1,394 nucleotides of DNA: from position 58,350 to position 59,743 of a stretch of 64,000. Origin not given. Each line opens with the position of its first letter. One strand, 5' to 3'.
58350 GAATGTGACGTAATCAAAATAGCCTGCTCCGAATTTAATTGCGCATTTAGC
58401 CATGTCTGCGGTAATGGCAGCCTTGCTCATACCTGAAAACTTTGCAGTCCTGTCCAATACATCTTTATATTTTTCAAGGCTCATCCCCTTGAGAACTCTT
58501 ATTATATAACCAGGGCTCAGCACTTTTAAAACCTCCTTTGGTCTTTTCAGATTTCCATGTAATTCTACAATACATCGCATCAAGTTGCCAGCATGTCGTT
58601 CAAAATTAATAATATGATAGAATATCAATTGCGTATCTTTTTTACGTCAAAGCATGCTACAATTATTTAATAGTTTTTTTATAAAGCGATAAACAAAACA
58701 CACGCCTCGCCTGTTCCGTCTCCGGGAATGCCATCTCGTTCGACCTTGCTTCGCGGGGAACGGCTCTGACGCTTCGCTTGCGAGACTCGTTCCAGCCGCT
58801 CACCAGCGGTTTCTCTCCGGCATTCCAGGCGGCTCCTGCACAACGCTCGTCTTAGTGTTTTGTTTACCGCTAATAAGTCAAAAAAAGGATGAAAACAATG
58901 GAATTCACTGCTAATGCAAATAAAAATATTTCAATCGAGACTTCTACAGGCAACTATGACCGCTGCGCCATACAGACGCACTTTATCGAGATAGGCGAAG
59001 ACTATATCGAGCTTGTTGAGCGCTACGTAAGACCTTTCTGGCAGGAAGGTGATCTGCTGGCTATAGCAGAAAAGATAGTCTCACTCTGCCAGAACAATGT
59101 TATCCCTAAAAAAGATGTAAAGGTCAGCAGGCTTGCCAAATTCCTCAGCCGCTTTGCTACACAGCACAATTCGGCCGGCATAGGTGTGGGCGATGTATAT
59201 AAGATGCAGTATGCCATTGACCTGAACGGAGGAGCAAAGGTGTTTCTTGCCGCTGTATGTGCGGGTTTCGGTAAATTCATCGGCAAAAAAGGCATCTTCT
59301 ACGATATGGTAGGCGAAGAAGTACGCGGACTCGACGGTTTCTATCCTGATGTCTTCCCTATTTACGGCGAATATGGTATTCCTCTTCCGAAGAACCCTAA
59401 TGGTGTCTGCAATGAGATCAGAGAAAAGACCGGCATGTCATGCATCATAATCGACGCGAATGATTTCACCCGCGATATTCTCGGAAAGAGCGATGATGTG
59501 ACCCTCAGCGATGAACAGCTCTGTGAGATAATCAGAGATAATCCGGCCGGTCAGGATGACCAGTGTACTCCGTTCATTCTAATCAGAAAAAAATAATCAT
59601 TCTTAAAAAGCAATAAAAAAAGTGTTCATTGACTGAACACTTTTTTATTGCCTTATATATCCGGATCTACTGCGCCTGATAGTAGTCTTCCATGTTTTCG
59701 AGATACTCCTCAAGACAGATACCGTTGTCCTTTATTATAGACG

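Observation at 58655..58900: Unclassified ~185-nt GC-rich structured element between divergent ATP-grasp and CofE-like genes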

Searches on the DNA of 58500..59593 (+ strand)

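Call 4: search_rna_families(source=window, start=58500, end=59000, threshold=evalue, max_evalue=10, show_alignments=3)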
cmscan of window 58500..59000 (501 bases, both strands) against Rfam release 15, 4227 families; matches with E-value up to 10: 2.
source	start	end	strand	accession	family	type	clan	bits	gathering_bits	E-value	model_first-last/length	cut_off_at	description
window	58838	58900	+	RF03036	osmY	Gene; sRNA;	-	15.7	46.9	0.51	1-72/72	no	osmY RNA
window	58931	59000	-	RF04328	snR107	Gene; snRNA; snoRNA; CD-box;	-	13.7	44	9.7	42-118/118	5'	Fungal C/D box small nucleolar RNA 107 family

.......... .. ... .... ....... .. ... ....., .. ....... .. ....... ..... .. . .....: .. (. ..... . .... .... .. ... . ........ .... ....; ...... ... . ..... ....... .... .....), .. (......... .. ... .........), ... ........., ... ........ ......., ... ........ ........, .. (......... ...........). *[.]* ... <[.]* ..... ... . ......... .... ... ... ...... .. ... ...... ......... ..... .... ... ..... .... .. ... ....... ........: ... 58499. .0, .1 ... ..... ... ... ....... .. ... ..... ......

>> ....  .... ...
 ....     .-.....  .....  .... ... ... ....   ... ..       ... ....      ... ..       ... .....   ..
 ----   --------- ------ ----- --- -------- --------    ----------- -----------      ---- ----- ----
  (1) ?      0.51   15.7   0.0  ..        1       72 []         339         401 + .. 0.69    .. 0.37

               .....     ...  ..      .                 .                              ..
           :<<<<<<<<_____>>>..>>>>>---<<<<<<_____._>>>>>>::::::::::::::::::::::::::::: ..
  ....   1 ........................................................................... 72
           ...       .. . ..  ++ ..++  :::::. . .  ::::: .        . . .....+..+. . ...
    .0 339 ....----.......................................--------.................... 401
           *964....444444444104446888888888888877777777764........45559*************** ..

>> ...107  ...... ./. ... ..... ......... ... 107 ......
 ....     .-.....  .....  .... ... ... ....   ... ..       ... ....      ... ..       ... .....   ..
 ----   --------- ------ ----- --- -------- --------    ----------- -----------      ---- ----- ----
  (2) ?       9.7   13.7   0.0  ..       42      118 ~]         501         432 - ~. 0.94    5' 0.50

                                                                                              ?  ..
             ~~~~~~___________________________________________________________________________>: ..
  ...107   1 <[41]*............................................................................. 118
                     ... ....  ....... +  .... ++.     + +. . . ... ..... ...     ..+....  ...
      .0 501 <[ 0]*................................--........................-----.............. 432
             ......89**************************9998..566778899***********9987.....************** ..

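Call 27: search_rna_families(sources=[L011, L014, L002, L009, L005, L001, L008, L013, L016, L021, L026, L049, L054, L062, L070], threshold=gathering)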
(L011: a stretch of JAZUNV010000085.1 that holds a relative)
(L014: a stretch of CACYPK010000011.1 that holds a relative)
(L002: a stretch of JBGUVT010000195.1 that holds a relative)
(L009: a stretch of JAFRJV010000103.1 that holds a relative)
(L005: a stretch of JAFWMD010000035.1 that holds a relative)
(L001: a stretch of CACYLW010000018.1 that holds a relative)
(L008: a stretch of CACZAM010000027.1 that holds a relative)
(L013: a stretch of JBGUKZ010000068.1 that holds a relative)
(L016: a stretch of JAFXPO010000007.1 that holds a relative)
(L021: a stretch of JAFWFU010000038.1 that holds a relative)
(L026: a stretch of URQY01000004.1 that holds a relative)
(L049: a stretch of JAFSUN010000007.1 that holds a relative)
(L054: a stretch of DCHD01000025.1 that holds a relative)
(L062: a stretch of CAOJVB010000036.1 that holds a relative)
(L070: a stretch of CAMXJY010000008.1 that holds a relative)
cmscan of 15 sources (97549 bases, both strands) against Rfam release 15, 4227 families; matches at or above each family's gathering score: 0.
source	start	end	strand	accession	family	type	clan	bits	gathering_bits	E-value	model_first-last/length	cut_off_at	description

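Call 28: search_rna_families(source=L011, start=2600, end=3000, threshold=evalue, max_evalue=10)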
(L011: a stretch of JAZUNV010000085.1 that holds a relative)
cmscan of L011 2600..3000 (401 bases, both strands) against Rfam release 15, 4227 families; matches with E-value up to 10: 2.
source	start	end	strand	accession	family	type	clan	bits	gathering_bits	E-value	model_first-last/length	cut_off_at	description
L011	2691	2806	-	RF02794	Pab19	Gene; snRNA; snoRNA; HACA-box;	-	16.8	55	2.9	1-102/102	no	Pab19 RNA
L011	2791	2831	+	RF01264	snR83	Gene; snRNA; snoRNA; HACA-box;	CL00023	10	75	7.3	68-108/308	no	Small nucleolar RNA snR83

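Call 43: search_dna_similar(query=window:58686-58870:-, collection=plasmids, mode=distant, max_evalue=0.01)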
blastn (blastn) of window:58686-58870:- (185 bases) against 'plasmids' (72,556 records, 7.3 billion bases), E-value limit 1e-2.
No match.

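Call 44: search_dna_similar(query=window:58686-58870:-, collection=phages, mode=distant, max_evalue=0.01)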
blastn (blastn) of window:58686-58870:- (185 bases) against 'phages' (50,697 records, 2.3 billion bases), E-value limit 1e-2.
No match.

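Call 45: build_rna_model(alignment_id=A2)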
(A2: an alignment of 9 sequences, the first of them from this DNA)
Model R1 built from alignment A2 (9 sequences, 193 columns); structure: RNAalifold consensus.
model positions 185; base pairs 58; branch points 0; effective number of sequences 0.84; information 0.59 bits per position. Calibrated on 0.2 Mb of random sequence (short: E-values are rough).
structure used (alignment columns):
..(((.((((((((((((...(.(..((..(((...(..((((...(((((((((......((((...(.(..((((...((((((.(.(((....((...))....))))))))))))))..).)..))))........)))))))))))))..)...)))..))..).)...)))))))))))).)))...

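Call 46: search_with_rna_model(model_id=R1, sources=[window, L001, L002, L003, L004, L005, L006, L007, L008, L009, L010, L011, L012, L013, L014, L015, L016, L017, L018, L019, L020, L021, L022, L023, L024, L025, L026, L027, L028, L029, L030, L031, L032, L033, L034, L035, L036, L037, L038, L039, L040, L041, L042, L043, L044, L045, L046, L047, L048, L049, L050, L051, L052, L053, L054, L055, L056, L057, L058, L059, L060, L061, L062, L063, L064, L065, L066, L067, L068, L069, L070, L071, L072, L073, L074, L075, L076, L077, L078, L079, L080, L083, L085, L088, L090, L091, L092, L093, L094, L095], max_evalue=10, make_alignment=false)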
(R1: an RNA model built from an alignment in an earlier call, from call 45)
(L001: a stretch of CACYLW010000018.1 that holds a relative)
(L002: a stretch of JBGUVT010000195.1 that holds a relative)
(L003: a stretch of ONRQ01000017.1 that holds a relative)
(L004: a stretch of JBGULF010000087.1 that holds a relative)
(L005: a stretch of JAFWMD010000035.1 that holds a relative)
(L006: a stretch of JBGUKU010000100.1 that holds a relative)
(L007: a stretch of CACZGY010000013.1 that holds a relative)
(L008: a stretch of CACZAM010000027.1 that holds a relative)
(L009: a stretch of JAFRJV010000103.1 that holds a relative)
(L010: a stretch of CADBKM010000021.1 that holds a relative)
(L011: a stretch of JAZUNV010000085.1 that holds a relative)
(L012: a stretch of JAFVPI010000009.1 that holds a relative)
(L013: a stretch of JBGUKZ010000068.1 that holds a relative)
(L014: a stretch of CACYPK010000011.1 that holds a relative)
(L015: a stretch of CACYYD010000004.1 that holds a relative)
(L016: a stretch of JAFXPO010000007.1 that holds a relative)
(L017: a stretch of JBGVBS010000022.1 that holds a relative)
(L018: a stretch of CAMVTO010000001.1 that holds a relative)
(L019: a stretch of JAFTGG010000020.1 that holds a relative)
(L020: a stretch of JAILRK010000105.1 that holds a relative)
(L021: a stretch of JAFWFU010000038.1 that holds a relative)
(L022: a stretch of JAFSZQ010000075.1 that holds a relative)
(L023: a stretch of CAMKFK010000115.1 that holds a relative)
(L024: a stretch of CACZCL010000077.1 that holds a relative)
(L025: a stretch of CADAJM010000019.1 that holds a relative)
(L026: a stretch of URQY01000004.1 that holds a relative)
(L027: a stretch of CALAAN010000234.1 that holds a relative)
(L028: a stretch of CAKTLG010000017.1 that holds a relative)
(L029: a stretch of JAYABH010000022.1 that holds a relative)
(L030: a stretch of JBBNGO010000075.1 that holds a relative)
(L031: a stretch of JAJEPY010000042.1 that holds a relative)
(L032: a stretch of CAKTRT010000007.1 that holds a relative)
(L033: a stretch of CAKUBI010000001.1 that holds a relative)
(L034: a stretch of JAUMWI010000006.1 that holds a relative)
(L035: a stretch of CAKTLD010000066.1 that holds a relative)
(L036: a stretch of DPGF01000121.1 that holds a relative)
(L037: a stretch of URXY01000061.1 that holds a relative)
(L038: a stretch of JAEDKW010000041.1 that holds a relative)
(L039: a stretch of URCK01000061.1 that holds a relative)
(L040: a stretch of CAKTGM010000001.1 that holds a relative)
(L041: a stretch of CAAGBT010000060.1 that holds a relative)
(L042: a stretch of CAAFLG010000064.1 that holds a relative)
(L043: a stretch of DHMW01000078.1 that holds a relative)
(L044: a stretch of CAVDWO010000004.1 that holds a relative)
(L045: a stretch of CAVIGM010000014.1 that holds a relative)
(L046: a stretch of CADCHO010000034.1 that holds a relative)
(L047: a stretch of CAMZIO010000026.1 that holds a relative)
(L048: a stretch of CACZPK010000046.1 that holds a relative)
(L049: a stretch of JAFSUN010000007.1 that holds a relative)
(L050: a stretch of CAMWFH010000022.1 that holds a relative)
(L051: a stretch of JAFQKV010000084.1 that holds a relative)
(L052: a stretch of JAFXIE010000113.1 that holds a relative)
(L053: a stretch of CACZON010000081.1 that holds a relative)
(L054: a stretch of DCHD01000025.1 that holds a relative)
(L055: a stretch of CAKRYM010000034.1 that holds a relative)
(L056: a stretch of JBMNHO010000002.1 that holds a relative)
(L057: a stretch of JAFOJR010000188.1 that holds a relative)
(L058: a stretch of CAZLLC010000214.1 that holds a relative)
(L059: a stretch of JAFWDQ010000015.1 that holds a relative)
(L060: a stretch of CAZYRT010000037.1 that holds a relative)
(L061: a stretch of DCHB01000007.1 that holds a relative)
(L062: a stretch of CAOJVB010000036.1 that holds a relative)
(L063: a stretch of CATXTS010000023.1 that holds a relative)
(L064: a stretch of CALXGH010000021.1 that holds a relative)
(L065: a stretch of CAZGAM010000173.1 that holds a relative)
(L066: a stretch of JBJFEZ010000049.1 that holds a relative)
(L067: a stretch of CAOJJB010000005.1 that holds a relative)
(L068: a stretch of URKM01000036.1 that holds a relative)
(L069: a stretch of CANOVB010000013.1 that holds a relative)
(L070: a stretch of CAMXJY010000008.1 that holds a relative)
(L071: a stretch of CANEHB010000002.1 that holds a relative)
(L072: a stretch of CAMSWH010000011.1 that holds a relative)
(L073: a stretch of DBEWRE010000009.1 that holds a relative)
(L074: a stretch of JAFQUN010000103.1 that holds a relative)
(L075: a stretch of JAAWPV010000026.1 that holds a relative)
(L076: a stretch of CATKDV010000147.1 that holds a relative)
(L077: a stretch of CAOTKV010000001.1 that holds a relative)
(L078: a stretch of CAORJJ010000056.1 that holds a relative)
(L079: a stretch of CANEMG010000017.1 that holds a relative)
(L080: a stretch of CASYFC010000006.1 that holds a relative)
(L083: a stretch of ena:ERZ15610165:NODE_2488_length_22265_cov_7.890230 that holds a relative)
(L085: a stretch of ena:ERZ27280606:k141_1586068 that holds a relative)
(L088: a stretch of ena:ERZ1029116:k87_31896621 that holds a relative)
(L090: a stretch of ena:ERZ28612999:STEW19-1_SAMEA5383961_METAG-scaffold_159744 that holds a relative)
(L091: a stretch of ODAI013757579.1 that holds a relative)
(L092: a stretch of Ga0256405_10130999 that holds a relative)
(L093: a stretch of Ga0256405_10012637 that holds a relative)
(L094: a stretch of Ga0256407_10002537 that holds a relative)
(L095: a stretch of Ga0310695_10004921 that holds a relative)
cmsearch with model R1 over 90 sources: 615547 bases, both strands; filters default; matches with E-value up to 10: 22.
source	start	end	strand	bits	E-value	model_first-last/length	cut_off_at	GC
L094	4402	4586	-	214.9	4.3e-46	1-185/185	no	0.61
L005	2794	2978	+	213.8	7.5e-46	1-185/185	no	0.6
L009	2794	2979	-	213.7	8.1e-46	1-185/185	no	0.58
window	58686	58870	-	213.5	8.9e-46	1-185/185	no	0.59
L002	2792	2977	+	209.1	8.7e-45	1-185/185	no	0.6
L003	2792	2977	+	208.4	1.3e-44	1-185/185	no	0.6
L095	6048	6231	-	201.4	4.8e-43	1-185/185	no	0.64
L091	7244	7429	-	194.8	1.5e-41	1-185/185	no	0.6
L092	1616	1796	-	188.2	4.8e-40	7-185/185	5'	0.65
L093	545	734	-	178.4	7.8e-38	1-185/185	no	0.48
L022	234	278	+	16.2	0.47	1-185/185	no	0.42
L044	4739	4788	-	15.7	0.6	1-185/185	no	0.8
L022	238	274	-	14.5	1.2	1-185/185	no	0.41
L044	2868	2904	+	14.2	1.3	1-185/185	no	0.84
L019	3021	3056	-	14.2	1.3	1-185/185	no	0.69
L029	3559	3639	-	13.3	2.2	1-185/185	no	0.62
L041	3765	3799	-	13.1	2.4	1-185/185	no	0.54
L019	3086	3124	-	12.4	3.4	1-185/185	no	0.31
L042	5362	5455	-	12.3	3.6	1-185/185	no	0.69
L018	4400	4477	+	11.7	4.9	1-185/185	no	0.71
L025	856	891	-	11.6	5.1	1-185/185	no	0.31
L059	4793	4862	-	11.2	6.5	1-185/185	no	0.76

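Call 72: search_with_rna_model(model_id=R1, sources=[L011, L014], filters=off, max_evalue=10, show_alignments=2)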
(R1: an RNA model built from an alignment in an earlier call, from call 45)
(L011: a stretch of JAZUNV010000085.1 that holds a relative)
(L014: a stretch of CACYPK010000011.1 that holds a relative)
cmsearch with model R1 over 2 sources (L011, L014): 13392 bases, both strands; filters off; matches with E-value up to 10: 62.
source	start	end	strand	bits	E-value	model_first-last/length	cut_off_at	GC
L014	1552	1587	+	13.4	0.045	1-185/185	no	0.47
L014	1552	1587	-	11.5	0.12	1-185/185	no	0.47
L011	12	51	-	11.1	0.15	1-185/185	no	0.43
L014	2713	2912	-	11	0.15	1-185/185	no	0.6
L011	12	51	+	10.6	0.19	1-185/185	no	0.43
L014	5756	5871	+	10.4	0.21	1-185/185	no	0.6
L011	1756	1881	-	10.2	0.23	1-185/185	no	0.55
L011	6299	6381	+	9.4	0.36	1-185/185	no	0.52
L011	2730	2864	-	9.3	0.37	1-185/185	no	0.64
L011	1531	1560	-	9.2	0.4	1-185/185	no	0.53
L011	5308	5343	-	8.5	0.56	1-185/185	no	0.69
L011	2354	2422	+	8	0.75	1-185/185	no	0.49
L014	5944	5980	-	7.9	0.76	1-185/185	no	0.59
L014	5944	5980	+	7.7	0.87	1-185/185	no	0.59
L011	2766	2824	+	7.6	0.9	1-185/185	no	0.69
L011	4543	4661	+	6.7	1.4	1-185/185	no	0.51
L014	5670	5708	-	6.4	1.7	76-114/185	no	0.41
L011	3145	3189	+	6.3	1.8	1-185/185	no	0.53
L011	285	319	-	6.2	1.9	1-185/185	no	0.26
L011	5301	5344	+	6.1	1.9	1-185/185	no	0.68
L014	6286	6364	-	6.1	2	1-185/185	no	0.48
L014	2933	2981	-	6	2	1-185/185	no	0.33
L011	389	431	-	6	2.1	1-185/185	no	0.35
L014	3696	3719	-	6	2.1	1-185/185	no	0.46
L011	1617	1639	+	5.9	2.2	1-185/185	no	0.48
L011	1617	1639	-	5.9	2.2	1-185/185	no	0.48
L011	4247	4355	+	5.9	2.2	1-185/185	no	0.53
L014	5892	5936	+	5.8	2.3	1-185/185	no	0.69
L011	1531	1560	+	5.8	2.3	1-185/185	no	0.53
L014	3696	3719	+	5.7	2.4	1-185/185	no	0.46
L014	1819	1859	+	5.7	2.4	1-185/185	no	0.51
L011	2695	2757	+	5.6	2.6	1-185/185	no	0.63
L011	247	356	+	5.4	2.9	1-185/185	no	0.33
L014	5824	5871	-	5.1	3.3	1-185/185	no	0.58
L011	122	215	+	5.1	3.3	1-185/185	no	0.35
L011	148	189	-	5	3.4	1-185/185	no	0.29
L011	6325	6353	-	5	3.6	1-185/185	no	0.69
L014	3813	3901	-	4.9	3.8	1-185/185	no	0.47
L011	2013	2064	+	4.9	3.8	1-185/185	no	0.54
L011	3976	4040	-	4.8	3.9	1-185/185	no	0.54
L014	1819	1859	-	4.8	3.9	1-185/185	no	0.51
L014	5666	5710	+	4.7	4.1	1-185/185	no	0.38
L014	2933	2981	+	4.5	4.6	1-185/185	no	0.33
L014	2027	2059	-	4.3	5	80-112/185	no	0.48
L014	4777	4827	+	4.3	5.1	62-127/185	no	0.49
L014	3527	3569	-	4.2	5.4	1-185/185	no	0.42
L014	6021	6106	+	4.1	5.6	1-185/185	no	0.44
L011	4010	4028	+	3.8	6.5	1-185/185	no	0.58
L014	36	87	+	3.8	6.7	1-185/185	no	0.46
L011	2016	2046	-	3.7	6.8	81-111/185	no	0.52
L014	6612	6681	-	3.7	7.1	1-185/185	no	0.6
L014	4888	4930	+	3.7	7.1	1-185/185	no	0.56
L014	4503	4526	-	3.6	7.2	1-185/185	no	0.79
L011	4907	4994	+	3.6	7.4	1-185/185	no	0.56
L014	125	189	-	3.6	7.5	1-185/185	no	0.52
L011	2200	2234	-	3.5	7.7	1-185/185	no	0.51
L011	389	431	+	3.4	8.1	1-185/185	no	0.35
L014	4852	4966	-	3.4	8.2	1-185/185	no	0.51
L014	2781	2839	+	3.3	8.4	1-185/185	no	0.68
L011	2354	2422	-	3.2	9.1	1-185/185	no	0.49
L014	29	94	-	3.1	9.4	1-185/185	no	0.44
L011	5015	5041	+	3.1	9.4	1-185/185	no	0.56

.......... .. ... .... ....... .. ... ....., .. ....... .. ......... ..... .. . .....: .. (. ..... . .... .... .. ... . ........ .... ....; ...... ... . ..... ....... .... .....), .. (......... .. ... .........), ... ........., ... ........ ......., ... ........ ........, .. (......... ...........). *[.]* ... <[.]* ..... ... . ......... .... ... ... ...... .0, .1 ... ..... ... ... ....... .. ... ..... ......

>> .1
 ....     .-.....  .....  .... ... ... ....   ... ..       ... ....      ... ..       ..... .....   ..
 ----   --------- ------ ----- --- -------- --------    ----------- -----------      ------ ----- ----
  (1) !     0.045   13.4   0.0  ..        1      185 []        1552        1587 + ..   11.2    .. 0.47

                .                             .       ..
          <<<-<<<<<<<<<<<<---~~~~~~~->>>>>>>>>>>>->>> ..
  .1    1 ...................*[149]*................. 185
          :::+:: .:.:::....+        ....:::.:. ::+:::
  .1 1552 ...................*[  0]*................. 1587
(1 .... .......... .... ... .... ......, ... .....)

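Call 78: search_dna_similar(query=window:58686-58870:+, collection=ecoli_genomes, mode=distant, max_evalue=1, max_rows=5)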
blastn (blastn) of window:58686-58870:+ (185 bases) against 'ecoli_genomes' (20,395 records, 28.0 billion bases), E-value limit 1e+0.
No match.

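Call 80: search_with_rna_model(model_id=R1, sources=[window, L002, L005, L009, L091, L092, L093, L094, L095], max_evalue=0.000001, make_alignment=true)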
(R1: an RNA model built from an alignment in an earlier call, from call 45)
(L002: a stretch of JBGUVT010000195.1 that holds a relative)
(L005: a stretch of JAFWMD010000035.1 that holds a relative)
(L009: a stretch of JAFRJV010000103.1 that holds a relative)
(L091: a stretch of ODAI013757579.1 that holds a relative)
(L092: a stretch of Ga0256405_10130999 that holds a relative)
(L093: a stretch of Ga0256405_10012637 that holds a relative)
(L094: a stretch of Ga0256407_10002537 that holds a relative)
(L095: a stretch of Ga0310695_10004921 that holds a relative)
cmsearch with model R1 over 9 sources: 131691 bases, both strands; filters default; matches with E-value up to 0.000001: 9.
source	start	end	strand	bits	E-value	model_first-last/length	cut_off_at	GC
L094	4402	4586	-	214.9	9.1e-47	1-185/185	no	0.61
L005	2794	2978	+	213.8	1.6e-46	1-185/185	no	0.6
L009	2794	2979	-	213.7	1.7e-46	1-185/185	no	0.58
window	58686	58870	-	213.5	1.9e-46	1-185/185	no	0.59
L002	2792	2977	+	209.1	1.9e-45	1-185/185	no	0.6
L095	6048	6231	-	201.4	1e-43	1-185/185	no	0.64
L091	7244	7429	-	194.8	3.2e-42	1-185/185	no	0.6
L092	1616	1796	-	188.2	1e-40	7-185/185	5'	0.65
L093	545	734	-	178.4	1.7e-38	1-185/185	no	0.48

Alignment A3: 9 matches aligned to the model, 191 columns, each read 5' to 3' on its own strand. Consensus structure (alignment columns), stored with it:
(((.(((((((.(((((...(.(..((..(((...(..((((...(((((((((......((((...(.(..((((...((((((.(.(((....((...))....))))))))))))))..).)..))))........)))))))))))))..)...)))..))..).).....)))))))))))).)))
